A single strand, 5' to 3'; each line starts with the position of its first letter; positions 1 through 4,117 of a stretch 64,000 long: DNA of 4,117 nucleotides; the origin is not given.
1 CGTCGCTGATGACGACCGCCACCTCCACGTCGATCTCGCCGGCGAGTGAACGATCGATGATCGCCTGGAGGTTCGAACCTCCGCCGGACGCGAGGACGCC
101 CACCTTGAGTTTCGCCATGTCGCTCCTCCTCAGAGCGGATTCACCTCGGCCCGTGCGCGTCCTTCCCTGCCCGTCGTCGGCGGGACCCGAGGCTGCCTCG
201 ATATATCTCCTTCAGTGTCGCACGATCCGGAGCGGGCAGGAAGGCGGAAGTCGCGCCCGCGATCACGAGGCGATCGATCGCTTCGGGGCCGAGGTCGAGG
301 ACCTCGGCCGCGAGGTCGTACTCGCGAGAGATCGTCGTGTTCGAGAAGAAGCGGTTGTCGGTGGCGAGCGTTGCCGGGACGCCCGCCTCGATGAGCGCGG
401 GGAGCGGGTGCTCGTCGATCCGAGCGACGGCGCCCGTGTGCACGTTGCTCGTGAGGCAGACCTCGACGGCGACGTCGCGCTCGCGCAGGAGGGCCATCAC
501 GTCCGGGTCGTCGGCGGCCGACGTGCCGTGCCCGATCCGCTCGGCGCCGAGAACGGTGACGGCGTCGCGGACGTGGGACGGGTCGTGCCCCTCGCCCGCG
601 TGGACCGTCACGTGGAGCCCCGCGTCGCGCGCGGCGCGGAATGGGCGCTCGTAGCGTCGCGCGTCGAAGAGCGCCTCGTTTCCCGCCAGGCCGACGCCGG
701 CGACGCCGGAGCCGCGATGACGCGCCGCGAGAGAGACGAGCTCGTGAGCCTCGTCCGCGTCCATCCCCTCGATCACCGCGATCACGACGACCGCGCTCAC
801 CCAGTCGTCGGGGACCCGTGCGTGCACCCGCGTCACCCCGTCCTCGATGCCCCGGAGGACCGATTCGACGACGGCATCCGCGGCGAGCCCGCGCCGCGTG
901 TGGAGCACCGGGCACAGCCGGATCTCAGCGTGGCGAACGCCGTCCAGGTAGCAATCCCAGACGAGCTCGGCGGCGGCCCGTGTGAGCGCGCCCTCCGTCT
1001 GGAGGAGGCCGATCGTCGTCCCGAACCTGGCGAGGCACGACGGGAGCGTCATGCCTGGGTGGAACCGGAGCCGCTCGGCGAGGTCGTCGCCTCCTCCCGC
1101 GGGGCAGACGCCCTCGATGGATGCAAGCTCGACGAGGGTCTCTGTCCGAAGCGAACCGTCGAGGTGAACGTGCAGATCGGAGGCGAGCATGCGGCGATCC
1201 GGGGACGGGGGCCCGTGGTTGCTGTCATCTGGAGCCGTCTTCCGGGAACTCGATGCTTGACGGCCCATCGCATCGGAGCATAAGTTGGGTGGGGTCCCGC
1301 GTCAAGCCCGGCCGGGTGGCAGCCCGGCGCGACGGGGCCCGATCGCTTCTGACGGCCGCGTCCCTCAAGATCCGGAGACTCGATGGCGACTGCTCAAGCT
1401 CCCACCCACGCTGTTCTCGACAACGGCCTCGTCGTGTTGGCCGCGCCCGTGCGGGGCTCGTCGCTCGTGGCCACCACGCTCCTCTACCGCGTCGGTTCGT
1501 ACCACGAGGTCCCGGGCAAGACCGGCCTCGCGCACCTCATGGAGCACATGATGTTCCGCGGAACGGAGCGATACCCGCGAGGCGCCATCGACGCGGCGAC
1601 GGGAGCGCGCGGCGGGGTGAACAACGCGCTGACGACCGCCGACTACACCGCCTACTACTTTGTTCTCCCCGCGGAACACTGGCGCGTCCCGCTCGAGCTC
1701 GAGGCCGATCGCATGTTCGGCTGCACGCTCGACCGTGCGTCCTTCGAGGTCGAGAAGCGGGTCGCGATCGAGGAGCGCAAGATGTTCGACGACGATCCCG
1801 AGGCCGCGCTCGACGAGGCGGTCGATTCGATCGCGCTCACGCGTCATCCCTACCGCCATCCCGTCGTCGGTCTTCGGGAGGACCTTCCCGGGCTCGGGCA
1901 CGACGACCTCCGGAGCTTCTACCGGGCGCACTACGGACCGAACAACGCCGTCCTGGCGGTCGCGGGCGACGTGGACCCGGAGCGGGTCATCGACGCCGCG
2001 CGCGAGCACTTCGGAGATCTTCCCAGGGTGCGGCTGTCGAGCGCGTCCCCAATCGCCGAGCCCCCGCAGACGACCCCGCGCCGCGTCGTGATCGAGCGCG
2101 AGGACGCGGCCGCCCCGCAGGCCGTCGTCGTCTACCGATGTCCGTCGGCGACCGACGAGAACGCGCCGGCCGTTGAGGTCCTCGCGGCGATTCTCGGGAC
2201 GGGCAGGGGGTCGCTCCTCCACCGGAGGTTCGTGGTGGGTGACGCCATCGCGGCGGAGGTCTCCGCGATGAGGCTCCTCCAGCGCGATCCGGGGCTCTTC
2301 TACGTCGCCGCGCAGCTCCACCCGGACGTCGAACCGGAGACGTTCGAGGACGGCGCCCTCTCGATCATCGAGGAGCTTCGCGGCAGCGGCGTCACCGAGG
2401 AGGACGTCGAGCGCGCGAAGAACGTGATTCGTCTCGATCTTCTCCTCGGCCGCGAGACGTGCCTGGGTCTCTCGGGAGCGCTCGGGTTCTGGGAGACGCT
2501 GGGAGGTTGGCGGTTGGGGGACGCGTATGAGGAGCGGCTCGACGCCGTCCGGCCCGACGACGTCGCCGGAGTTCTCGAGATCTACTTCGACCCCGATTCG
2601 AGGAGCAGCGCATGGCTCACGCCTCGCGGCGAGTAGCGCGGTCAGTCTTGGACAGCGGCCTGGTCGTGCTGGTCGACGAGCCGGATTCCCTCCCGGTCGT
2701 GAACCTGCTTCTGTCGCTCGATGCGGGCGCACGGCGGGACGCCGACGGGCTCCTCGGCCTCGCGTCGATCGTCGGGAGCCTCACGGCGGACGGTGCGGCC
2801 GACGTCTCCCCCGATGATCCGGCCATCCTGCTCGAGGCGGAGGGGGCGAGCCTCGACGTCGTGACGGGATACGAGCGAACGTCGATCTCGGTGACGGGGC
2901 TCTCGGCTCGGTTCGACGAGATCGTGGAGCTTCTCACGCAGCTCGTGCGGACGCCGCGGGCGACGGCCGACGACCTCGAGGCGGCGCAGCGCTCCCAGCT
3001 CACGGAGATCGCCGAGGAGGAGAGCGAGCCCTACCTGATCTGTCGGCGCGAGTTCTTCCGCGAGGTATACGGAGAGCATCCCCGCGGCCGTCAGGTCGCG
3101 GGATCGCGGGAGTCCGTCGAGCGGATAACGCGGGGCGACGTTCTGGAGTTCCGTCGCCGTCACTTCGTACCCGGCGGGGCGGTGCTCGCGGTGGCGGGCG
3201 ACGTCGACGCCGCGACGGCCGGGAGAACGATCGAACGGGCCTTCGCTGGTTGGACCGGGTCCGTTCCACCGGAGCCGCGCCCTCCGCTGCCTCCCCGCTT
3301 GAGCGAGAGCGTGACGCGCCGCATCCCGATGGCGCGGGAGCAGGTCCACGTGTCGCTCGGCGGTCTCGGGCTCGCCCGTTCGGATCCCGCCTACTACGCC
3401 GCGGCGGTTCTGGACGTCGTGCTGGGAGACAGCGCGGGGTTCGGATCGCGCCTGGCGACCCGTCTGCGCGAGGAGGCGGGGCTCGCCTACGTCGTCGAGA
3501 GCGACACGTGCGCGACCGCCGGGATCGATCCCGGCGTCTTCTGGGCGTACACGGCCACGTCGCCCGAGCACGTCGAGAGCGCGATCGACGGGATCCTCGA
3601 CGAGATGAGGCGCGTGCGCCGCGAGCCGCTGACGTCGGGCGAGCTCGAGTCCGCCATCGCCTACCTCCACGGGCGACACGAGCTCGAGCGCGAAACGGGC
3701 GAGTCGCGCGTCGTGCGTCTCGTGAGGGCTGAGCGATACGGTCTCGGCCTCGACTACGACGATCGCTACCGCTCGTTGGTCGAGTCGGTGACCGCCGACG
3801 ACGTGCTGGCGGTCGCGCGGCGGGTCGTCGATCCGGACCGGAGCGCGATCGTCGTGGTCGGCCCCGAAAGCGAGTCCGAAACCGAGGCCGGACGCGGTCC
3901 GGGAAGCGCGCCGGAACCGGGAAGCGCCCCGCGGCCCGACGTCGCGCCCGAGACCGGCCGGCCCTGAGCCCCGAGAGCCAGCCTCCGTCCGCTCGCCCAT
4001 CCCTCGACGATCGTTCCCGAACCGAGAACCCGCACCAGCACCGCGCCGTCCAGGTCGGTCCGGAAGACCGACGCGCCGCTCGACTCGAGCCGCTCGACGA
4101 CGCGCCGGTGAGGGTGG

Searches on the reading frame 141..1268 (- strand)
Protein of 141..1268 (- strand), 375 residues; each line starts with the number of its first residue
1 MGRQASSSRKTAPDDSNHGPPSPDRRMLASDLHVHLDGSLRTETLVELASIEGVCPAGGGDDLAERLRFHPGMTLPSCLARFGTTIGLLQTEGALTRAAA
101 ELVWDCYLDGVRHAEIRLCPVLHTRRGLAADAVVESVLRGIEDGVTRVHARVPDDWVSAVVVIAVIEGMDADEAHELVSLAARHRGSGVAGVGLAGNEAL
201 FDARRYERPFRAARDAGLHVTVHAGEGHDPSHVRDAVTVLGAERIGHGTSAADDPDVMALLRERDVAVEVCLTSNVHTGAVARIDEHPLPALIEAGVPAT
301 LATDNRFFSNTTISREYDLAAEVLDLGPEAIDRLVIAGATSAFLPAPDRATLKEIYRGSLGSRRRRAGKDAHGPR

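Call 22: search_protein_families(library=ncbifam, proteins=[window:141-1268:-], max_evalue=0.000001)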
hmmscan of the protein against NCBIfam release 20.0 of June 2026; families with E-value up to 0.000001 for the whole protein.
window:141-1268:- (375 aa): 10 families
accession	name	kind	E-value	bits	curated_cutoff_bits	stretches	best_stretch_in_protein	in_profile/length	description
TIGR01430.1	aden_deam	equivalog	7.3e-74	248.7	216.55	1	30-352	4-319/323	adenosine deaminase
NF006847.0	PRK09358.1-2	equivalog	1.5e-69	234.6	412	1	31-353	17-349/364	adenosine deaminase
NF006846.0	PRK09358.1-1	equivalog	3.6e-53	180.7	459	1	28-355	7-329/333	adenosine deaminase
NF006854.0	PRK09358.3-1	equivalog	1.8e-50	172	530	1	30-353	17-331/344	adenosine deaminase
NF006848.0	PRK09358.1-3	equivalog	4.7e-49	167.4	426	1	31-352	8-319/325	adenosine deaminase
NF006850.0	PRK09358.1-6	equivalog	1.8e-43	148.7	419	1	30-352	11-323/334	adenosine deaminase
NF006849.0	PRK09358.1-5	equivalog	3.3e-38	131.7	494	1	30-351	15-332/350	adenosine deaminase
NF006856.0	PRK09358.3-3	equivalog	3.2e-20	72.5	510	1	192-317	164-289/316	adenosine deaminase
NF006859.0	PRK09358.3-6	equivalog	3.6e-17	62.5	549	1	210-324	171-286/299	adenosine deaminase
TIGR01431.1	adm_rel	subfamily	7.6e-12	44.8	315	1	102-326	202-432/479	adenosine deaminase-related growth factor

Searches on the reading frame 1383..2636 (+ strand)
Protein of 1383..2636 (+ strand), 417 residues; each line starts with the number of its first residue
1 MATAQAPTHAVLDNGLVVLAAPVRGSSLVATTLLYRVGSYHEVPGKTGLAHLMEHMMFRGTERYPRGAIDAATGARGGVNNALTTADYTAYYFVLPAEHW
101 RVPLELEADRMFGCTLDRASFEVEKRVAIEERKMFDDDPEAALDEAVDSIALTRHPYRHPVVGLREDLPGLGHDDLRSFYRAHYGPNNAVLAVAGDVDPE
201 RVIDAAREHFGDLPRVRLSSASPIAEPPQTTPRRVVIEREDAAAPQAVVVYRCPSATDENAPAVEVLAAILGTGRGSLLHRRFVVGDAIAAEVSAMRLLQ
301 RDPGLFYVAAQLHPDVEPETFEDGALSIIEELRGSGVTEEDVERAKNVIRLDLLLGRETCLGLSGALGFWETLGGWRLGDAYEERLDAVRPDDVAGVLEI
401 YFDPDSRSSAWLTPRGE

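Call 22: search_protein_families(library=ncbifam, proteins=[window:1383-2636:+], max_evalue=0.000001)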
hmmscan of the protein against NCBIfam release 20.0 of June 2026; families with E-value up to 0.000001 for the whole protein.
window:1383-2636:+ (417 aa): 4 families
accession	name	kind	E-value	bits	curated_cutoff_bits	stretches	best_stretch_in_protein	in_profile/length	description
TIGR02110.1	PQQ_syn_pqqF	equivalog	1.4e-17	63.7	320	1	29-272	22-265/697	pyrroloquinoline quinone biosynthesis protein PqqF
NF047421.1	YfmH_fam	equivalog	7.8e-15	55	250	1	46-209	59-217/425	EF-P 5-aminopentanol modification-associated protein YfmH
NF011681.0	PRK15101.1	equivalog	2.1e-13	49.2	765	1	12-248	49-289/961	pitrilysin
NF047422.1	YfmF_fam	equivalog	5.4e-10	38.7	285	1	117-279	120-282/412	EF-P 5-aminopentanol modification-associated protein YfmF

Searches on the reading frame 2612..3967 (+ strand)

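Call 22: search_protein_families(library=ncbifam, proteins=[window:2612-3967:+], max_evalue=0.000001)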
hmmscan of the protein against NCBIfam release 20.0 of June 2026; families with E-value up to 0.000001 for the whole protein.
window:2612-3967:+ (451 aa): 2 families
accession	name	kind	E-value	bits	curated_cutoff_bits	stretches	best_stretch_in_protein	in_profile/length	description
NF047422.1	YfmF_fam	equivalog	8.1e-11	41.4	285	1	145-405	147-401/412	EF-P 5-aminopentanol modification-associated protein YfmF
NF047421.1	YfmH_fam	equivalog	1.1e-07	31.5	250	1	76-209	84-216/425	EF-P 5-aminopentanol modification-associated protein YfmH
